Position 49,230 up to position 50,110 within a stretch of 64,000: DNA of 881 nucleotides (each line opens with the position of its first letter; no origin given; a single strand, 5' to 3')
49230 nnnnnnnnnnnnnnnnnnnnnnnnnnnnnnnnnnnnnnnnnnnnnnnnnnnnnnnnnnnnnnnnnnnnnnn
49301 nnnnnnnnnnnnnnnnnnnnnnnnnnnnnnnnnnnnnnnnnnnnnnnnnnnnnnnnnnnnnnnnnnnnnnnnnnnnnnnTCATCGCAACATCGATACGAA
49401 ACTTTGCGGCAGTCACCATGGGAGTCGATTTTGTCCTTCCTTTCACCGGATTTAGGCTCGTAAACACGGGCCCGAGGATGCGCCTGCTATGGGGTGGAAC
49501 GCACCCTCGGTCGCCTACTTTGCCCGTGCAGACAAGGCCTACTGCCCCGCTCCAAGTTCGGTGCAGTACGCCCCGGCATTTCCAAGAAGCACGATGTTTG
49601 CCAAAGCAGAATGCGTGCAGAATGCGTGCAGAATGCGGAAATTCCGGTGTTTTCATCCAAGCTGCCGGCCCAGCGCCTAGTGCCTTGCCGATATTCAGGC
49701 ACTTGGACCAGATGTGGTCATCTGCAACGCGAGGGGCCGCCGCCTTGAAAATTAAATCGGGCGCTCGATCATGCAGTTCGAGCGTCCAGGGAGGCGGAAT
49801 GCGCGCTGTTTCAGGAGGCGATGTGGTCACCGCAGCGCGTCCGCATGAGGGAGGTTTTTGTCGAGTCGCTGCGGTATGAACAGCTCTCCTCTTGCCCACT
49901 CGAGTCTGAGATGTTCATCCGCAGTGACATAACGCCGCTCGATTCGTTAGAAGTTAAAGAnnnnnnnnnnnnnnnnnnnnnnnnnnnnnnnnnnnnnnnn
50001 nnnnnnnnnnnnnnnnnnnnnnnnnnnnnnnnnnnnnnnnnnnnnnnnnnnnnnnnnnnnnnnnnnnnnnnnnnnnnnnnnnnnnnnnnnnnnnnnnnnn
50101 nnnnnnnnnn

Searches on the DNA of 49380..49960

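Call 72: search_rna_families(source=window, start=49380, end=49960, threshold=evalue, max_evalue=1, show_alignments=2)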
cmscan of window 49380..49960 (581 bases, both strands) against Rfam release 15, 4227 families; matches with E-value up to 1: 1.
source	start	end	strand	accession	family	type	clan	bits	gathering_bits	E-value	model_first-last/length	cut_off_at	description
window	49503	49571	-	RF02186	ST7-OT3_4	Gene; lncRNA;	-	13.5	80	0.97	1-73/73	no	ST7 overlapping transcript 3 conserved region 4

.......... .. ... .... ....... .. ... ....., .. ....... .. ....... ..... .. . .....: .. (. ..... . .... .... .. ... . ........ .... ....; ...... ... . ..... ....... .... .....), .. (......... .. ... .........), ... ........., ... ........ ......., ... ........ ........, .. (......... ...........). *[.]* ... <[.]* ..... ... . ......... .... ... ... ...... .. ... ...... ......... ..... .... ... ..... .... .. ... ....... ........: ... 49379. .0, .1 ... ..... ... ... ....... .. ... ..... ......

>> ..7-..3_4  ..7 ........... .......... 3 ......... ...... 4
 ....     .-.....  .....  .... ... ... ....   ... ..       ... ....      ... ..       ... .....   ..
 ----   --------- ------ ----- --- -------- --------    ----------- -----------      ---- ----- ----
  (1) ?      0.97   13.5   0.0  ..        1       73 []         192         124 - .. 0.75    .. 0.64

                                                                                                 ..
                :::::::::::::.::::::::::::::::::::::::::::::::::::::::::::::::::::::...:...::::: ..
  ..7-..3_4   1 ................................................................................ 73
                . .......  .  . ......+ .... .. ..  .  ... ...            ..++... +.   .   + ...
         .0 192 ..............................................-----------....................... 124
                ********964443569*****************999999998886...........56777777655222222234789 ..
